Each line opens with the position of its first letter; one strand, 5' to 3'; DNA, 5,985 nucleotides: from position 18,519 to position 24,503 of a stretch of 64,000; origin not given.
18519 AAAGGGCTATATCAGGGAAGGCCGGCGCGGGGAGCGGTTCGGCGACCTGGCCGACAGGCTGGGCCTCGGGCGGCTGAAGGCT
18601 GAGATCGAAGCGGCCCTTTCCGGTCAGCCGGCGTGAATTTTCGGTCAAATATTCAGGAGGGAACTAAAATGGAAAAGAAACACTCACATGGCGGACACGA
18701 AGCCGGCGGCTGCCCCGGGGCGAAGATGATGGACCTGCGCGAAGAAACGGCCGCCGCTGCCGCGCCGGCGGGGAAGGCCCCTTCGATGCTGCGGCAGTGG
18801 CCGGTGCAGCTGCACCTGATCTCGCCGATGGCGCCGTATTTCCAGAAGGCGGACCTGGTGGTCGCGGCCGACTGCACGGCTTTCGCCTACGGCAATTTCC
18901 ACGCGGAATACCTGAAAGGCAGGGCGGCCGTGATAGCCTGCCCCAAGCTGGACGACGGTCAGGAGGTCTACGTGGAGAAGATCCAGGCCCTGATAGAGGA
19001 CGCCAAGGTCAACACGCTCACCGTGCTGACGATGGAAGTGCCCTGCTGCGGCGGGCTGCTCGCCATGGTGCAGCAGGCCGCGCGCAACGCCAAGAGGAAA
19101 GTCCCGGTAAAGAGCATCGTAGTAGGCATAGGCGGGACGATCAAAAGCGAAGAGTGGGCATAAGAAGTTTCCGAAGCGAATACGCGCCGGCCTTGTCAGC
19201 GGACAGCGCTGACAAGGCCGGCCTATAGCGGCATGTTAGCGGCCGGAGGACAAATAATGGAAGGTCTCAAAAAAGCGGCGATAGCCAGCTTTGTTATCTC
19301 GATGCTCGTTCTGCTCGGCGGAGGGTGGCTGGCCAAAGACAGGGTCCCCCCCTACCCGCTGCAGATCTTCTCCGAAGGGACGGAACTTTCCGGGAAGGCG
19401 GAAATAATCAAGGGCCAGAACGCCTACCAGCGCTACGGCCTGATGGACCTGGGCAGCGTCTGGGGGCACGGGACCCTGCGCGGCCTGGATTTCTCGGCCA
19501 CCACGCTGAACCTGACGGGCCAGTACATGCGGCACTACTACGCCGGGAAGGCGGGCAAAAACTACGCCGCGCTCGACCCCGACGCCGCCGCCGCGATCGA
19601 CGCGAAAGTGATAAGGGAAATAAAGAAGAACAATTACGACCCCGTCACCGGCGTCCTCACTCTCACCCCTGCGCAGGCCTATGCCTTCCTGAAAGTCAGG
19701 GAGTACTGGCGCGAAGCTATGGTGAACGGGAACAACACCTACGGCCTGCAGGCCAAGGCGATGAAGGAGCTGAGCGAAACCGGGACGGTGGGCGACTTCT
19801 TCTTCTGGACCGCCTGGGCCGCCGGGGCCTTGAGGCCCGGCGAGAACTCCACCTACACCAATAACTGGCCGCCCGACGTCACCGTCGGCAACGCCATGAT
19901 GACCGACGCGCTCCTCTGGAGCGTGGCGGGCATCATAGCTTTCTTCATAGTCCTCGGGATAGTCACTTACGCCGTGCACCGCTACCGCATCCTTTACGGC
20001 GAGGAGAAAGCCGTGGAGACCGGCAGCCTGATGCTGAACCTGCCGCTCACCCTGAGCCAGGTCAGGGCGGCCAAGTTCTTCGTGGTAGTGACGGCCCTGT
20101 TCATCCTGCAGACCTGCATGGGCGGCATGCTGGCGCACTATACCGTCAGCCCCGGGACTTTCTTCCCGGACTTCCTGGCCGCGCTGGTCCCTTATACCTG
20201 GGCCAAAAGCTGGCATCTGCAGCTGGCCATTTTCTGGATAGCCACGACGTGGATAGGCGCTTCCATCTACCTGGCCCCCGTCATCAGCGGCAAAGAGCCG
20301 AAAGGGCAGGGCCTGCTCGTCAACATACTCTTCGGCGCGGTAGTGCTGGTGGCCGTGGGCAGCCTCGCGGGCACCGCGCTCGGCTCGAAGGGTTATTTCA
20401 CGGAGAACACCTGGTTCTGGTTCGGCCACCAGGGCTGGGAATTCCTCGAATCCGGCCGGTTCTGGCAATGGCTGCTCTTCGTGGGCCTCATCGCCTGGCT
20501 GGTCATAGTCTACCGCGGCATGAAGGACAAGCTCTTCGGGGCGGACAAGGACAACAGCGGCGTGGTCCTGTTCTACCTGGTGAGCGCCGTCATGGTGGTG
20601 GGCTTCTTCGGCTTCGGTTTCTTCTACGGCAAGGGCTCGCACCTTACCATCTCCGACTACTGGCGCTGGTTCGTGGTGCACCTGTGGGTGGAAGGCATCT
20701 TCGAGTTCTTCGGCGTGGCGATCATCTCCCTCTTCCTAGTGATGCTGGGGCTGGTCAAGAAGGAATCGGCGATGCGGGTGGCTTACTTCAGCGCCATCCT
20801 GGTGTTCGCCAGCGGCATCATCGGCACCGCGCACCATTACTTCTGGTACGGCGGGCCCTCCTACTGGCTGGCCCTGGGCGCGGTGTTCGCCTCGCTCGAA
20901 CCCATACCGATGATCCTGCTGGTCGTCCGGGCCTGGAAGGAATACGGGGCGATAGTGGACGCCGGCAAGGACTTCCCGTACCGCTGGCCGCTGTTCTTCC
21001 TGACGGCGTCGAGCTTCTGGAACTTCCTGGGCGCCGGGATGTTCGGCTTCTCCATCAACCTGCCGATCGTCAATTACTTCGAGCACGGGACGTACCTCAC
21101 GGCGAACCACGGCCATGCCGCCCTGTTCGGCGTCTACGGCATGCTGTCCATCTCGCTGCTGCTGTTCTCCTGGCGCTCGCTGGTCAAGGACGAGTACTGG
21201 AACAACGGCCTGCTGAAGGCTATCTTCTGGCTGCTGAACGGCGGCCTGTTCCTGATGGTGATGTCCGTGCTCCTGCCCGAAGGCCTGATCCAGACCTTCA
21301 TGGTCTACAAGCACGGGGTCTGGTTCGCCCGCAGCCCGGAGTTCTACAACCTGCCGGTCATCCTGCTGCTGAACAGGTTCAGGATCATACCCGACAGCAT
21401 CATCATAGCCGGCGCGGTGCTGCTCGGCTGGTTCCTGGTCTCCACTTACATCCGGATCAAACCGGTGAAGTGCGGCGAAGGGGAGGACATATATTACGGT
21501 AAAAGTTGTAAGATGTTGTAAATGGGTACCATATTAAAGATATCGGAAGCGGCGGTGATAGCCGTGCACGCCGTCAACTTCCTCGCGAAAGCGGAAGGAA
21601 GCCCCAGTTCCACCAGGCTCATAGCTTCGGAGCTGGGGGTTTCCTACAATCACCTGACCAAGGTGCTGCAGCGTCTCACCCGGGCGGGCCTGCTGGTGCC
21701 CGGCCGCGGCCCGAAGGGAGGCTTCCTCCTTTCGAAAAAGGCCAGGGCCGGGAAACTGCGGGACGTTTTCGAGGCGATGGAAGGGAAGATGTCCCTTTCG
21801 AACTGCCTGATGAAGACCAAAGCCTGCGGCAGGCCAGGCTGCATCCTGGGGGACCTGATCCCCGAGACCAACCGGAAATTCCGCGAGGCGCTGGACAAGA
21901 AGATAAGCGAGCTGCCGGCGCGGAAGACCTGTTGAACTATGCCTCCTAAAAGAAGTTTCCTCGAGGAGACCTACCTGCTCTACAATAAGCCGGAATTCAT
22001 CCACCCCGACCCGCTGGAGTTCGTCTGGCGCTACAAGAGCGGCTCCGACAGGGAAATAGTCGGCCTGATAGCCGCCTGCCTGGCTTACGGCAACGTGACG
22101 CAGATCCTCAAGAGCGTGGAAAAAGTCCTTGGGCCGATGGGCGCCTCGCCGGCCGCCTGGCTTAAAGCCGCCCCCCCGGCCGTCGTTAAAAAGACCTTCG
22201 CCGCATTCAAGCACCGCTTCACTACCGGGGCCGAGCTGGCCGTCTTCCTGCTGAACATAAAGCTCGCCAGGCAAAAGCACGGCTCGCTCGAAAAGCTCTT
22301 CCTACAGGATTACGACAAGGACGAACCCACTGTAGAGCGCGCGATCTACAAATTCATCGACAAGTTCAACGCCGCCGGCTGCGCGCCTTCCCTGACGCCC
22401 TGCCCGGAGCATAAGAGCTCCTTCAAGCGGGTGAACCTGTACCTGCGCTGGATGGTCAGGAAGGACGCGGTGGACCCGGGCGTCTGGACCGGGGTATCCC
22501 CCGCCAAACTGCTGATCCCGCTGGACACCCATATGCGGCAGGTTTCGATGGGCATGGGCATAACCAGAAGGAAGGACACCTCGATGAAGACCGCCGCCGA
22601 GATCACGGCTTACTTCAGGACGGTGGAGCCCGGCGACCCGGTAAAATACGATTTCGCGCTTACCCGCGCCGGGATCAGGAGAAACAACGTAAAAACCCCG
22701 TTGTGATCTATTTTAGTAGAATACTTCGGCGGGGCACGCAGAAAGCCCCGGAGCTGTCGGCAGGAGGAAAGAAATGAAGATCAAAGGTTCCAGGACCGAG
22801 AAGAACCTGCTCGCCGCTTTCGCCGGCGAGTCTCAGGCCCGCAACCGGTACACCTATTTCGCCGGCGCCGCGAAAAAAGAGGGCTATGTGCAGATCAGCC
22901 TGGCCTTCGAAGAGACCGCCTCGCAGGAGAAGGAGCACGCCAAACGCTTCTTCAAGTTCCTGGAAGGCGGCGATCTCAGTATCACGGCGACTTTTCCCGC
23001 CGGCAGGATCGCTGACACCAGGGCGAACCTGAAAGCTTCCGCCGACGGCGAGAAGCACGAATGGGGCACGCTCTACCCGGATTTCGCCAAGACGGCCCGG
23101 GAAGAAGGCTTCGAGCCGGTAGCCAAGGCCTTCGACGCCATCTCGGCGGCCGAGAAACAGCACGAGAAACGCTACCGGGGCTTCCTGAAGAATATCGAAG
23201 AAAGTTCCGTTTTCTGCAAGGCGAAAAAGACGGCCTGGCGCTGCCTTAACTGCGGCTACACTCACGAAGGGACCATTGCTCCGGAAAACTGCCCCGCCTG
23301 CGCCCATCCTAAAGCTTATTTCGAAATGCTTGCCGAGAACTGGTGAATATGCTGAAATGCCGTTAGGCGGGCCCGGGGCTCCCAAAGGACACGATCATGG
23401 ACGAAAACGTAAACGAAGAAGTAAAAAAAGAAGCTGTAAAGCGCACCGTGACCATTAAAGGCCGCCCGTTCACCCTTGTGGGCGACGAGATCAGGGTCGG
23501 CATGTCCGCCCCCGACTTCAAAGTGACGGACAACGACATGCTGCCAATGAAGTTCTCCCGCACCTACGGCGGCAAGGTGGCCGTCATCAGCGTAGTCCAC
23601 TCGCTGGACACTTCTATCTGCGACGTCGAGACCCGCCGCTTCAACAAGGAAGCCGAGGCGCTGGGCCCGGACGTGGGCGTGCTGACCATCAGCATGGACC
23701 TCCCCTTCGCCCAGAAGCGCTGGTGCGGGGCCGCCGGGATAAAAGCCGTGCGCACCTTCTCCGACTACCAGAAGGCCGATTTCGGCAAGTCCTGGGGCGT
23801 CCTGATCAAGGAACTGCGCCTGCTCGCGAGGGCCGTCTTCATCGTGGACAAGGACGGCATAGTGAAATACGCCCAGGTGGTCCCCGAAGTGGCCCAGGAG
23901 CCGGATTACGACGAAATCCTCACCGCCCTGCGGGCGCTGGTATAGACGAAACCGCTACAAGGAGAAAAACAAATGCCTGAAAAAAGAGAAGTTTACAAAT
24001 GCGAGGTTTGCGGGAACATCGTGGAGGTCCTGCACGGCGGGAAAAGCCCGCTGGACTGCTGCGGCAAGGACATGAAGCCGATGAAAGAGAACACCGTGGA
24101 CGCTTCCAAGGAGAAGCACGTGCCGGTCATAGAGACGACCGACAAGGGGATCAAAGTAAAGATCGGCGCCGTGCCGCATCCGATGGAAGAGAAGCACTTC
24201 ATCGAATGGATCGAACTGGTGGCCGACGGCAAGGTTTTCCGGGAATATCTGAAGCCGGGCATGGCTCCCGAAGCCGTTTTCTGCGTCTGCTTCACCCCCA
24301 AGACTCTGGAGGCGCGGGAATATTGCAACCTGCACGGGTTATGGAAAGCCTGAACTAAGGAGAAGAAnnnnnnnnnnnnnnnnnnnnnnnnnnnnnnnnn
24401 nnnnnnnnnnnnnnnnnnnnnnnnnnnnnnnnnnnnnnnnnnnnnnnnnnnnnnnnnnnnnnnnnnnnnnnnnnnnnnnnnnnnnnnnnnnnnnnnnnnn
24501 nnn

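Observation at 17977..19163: Truncated siroheme-type sulfite/nitrite-reductase-like Fe-S protein plus Cys-rich partner beside qNOR: candidate undescribed N-oxide-handling module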

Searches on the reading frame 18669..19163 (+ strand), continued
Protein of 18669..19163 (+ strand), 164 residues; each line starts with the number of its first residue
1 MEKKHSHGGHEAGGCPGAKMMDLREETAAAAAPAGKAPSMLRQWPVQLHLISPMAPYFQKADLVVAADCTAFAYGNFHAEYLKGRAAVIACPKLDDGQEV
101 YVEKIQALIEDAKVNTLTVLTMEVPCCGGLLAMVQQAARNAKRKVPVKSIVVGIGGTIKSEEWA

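Call 66: search_protein_families(library=padloc, proteins=[window:18669-19163:+], max_evalue=0.01)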
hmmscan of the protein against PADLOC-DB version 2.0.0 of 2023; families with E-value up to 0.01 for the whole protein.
window:18669-19163:+ (164 aa): 0 families

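Call 74: find_encoding_contigs(protein=P0013, flank=7000, max_places=3)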
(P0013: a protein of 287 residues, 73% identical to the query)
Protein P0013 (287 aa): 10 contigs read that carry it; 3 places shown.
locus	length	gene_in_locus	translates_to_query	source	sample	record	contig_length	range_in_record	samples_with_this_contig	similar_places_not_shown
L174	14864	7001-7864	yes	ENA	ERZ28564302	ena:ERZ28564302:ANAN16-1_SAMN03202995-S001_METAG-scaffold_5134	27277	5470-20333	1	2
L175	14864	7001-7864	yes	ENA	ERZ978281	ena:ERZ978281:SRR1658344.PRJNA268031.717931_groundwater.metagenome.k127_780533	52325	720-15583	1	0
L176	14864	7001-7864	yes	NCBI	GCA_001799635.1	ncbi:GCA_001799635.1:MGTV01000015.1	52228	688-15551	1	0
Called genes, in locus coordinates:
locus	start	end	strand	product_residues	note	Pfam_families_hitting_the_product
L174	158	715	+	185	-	-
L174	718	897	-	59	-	-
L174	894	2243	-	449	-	PF00072:Response_reg, PF00158:Sigma54_activat, PF01078:Mg_chelatase (faint), PF13191:AAA_16 (weak), PF14532:Sigma54_activ_2, PF00004:AAA, PF07728:AAA_5, PF25601:AAA_lid_14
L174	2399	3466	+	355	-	PF04552:Sigma54_DBD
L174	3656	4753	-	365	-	PF07661:MORN_2 (faint)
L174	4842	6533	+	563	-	PF08448:PAS_4, PF08447:PAS_3, PF02518:HATPase_c, PF00072:Response_reg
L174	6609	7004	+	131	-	PF02082:Rrf2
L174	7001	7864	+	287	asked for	PF00037:Fer4 (faint), PF12837:Fer4_6, PF12838:Fer4_7 (faint), PF13187:Fer4_9 (weak), PF13237:Fer4_10, PF14697:Fer4_21 (weak), PF27217:AF_0155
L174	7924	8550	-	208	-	-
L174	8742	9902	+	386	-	PF00155:Aminotran_1_2, PF01053:Cys_Met_Meta_PP (weak), PF01041:DegT_DnrJ_EryC1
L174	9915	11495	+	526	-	PF01293:PEPCK_ATP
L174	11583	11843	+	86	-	PF02201:SWIB, PF26291:SWIB_eIF2D (weak)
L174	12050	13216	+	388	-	PF00089:Trypsin, PF13365:Trypsin_2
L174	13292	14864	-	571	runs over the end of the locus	PF00072:Response_reg, PF00990:GGDEF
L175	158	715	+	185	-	-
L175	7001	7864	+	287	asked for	PF00037:Fer4 (faint), PF12837:Fer4_6, PF12838:Fer4_7 (faint), PF13187:Fer4_9 (weak), PF13237:Fer4_10, PF14697:Fer4_21 (weak), PF27217:AF_0155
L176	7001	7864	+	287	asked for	PF00037:Fer4 (faint), PF12837:Fer4_6, PF12838:Fer4_7 (faint), PF13187:Fer4_9 (weak), PF13237:Fer4_10, PF14697:Fer4_21 (weak), PF27217:AF_0155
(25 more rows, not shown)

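Call 75: find_encoding_contigs(protein=P0094, flank=7000, max_places=2)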
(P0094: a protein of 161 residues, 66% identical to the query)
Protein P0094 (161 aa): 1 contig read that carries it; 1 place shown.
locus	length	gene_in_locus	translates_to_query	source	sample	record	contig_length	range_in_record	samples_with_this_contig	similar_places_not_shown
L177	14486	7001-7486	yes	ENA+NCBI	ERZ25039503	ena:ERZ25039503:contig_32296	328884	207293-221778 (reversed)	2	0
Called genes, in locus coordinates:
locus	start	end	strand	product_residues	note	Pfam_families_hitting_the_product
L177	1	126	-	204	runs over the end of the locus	PF02421:FeoB_N, PF01926:MMR_HSR1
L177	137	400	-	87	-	PF04023:FeoA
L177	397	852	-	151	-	PF01325:Fe_dep_repress, PF02742:Fe_dep_repr_C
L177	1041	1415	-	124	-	-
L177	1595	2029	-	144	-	PF00582:Usp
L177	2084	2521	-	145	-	PF00582:Usp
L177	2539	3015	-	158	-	PF06210:DUF1003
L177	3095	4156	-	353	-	PF00180:Iso_dh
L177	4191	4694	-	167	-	PF00694:Aconitase_C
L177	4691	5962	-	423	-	PF00330:Aconitase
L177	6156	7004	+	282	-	PF01814:Hemerythrin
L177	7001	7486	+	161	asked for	PF27217:AF_0155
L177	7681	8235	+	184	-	PF02698:DUF218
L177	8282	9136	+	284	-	PF00702:Hydrolase, PF13419:HAD_2, PF13242:Hydrolase_like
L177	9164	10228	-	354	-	-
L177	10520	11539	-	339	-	PF01073:3Beta_HSD, PF01370:Epimerase, PF02719:Polysacc_synt_2 (weak), PF04321:RmlD_sub_bind, PF05368:NmrA, PF07993:NAD_binding_4, PF16363:GDP_Man_Dehyd, PF13460:NAD_binding_10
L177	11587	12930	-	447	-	PF00083:Sugar_tr, PF01306:LacY_symp (weak), PF07690:MFS_1, PF12832:MFS_1_like (weak), PF07690:MFS_1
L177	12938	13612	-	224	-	PF00924:MS_channel_2nd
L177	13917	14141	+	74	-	-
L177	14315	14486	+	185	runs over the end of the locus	PF13298:LigD_N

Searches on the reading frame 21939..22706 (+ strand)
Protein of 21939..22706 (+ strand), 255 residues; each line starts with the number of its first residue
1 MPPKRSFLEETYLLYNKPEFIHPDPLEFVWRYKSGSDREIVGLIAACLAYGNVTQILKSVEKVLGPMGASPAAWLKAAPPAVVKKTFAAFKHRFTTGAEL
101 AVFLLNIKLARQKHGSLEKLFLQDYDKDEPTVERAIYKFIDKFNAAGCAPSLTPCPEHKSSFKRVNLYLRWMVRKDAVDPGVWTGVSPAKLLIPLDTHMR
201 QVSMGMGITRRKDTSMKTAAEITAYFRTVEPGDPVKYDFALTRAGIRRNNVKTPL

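Call 5: search_protein_families(library=pfam, proteins=[window:21939-22706:+], max_evalue=0.1)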
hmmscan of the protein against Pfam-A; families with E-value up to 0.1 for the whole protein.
window:21939-22706:+ (255 aa): 1 family
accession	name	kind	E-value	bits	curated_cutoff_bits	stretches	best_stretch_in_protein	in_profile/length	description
PF09674.15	DUF2400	-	4.7e-72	243.1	25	1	24-246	1-224/225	Protein of unknown function (DUF2400)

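Call 6: search_protein_families(library=ncbifam, proteins=[window:21939-22706:+], max_evalue=0.1)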
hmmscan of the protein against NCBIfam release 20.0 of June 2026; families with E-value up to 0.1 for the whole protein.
window:21939-22706:+ (255 aa): 1 family
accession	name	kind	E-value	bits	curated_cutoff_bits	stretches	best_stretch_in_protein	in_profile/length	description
TIGR02757.1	TIGR02757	hypoth_equivalog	9e-65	218.7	139.2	1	20-247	1-228/229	TIGR02757 family protein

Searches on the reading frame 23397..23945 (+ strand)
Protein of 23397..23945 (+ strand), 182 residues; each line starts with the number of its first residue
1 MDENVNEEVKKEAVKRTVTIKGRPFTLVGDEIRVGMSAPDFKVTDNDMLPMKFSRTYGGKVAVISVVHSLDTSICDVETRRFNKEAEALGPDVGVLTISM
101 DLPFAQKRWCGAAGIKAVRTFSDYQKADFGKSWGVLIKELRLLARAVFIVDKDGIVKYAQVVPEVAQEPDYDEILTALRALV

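Call 71: search_protein_families(library=pfam, proteins=[window:23397-23945:+], max_evalue=0.00001)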
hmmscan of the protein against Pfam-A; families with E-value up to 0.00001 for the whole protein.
window:23397-23945:+ (182 aa): 2 families
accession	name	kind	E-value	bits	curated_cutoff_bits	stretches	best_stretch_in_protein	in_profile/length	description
PF08534.16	Redoxin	-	1.4e-22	80.5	26.6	1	34-175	2-148/148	Redoxin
PF00578.27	AhpC-TSA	-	4.4e-17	62.6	26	1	34-158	1-123/124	AhpC/TSA family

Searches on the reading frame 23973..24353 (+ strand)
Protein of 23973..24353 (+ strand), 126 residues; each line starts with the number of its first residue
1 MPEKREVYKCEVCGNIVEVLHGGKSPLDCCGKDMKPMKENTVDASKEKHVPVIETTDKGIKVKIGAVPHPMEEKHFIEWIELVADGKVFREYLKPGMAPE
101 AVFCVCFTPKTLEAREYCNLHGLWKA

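Call 71: search_protein_families(library=pfam, proteins=[window:23973-24353:+], max_evalue=0.00001)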
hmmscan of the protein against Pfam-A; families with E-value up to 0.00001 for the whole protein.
window:23973-24353:+ (126 aa): 2 families
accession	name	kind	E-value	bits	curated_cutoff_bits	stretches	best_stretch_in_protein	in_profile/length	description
PF01880.24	Desulfoferrodox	-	2.9e-23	82.7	22.2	1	42-125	2-96/98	Desulfoferrodoxin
PF06397.17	Desulfoferrod_N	-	3.4e-17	62.2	23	1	2-37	1-36/36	Desulfoferrodoxin, N-terminal domain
